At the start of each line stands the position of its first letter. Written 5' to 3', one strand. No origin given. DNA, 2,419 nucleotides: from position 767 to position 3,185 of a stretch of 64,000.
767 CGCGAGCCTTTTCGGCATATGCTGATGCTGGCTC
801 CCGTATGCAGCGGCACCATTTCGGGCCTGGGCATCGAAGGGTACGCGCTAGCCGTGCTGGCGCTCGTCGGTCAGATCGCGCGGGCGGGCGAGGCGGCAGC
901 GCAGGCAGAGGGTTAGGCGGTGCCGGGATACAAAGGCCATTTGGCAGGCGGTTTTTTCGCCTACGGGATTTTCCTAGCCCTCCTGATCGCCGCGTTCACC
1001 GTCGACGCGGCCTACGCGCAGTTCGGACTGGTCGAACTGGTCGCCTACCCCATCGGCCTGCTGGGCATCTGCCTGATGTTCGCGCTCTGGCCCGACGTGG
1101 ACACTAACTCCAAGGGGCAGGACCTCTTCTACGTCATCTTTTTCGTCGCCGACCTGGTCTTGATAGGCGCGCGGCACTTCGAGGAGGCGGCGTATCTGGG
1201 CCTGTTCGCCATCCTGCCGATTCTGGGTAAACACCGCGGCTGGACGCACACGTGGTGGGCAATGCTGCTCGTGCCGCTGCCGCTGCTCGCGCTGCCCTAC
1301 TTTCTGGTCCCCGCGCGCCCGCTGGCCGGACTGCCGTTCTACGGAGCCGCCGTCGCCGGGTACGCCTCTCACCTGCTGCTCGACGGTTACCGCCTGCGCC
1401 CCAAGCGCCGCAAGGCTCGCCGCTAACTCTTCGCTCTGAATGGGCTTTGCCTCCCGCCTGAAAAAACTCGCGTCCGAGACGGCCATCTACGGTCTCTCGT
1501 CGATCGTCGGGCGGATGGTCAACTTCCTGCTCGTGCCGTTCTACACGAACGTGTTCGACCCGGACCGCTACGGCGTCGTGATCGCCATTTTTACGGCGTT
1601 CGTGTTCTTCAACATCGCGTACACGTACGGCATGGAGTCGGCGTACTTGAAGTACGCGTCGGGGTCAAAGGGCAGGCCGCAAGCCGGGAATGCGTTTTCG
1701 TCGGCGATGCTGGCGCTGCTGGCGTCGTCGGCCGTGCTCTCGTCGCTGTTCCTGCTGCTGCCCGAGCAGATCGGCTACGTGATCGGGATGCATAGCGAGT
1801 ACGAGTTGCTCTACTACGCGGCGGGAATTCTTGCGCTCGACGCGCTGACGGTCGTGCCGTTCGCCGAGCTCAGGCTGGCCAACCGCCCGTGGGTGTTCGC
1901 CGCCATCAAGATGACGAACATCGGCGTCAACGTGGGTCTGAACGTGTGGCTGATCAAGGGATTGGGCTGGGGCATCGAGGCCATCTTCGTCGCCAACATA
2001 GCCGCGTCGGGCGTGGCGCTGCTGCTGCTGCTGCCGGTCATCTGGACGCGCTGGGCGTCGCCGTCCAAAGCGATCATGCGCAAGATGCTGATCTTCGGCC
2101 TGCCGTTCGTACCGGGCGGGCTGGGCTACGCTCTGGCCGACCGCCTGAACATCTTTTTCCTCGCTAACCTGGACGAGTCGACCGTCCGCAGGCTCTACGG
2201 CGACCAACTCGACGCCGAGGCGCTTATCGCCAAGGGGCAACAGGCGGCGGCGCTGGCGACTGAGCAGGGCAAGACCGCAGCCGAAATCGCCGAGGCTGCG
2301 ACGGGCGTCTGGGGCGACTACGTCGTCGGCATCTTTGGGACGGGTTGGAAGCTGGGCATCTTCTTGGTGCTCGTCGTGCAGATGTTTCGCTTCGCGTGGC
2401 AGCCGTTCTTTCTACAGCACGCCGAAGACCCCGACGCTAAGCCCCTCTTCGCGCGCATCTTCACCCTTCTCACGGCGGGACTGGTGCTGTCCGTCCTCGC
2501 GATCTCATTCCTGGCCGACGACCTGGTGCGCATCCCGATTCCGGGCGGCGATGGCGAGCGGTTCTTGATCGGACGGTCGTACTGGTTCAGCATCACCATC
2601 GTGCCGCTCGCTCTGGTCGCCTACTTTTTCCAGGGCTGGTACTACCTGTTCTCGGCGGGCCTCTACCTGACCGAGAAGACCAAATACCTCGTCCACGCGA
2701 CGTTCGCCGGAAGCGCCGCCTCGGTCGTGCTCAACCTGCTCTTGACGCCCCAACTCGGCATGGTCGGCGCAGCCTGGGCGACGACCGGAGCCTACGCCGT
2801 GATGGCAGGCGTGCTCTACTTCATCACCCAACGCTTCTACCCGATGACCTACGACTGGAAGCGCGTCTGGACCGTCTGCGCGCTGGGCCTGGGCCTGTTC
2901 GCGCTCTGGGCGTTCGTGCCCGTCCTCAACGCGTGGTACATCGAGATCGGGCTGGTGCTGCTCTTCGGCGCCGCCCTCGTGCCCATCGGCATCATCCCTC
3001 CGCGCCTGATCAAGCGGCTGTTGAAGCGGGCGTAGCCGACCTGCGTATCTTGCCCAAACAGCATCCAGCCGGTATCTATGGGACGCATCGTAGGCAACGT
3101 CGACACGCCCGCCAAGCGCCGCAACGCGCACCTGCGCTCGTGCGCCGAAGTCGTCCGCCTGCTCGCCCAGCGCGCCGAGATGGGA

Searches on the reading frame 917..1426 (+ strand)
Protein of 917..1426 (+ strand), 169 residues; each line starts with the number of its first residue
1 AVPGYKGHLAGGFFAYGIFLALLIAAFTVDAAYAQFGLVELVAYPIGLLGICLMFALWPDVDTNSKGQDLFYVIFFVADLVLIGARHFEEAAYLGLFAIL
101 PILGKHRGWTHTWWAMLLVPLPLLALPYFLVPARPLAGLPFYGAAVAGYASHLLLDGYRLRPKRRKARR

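Call 40: search_protein_families(library=pfam, proteins=[window:917-1426:+], max_evalue=0.001)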
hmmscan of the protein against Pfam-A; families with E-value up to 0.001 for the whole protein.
window:917-1426:+ (169 aa): 1 family
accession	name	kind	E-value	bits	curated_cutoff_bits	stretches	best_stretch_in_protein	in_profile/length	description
PF04307.19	YdjM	-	3.5e-10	40.1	29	1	14-157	12-107/176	YdjM inner membrane protein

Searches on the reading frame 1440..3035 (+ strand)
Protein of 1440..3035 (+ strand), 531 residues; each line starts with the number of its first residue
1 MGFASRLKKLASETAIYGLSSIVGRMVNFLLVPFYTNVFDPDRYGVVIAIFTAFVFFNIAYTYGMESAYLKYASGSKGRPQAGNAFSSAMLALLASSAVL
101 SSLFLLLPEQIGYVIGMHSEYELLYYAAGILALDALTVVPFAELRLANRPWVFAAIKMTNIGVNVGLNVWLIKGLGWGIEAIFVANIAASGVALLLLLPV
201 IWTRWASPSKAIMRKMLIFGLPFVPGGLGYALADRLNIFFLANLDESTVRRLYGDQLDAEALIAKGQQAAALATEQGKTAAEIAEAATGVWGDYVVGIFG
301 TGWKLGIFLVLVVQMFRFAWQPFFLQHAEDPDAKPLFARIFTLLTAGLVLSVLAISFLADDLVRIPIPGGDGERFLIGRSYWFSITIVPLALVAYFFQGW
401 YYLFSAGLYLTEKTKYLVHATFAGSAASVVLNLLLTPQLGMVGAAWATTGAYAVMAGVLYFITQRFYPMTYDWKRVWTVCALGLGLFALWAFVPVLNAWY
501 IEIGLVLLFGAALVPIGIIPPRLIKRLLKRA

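Call 40: search_protein_families(library=pfam, proteins=[window:1440-3035:+], max_evalue=0.001)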
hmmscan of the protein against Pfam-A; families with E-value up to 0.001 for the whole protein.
window:1440-3035:+ (531 aa): 1 family
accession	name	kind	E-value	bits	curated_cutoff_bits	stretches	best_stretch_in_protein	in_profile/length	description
PF01943.22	Polysacc_synt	-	1.1e-06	28.7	28.2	1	13-249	4-240/274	Polysaccharide biosynthesis protein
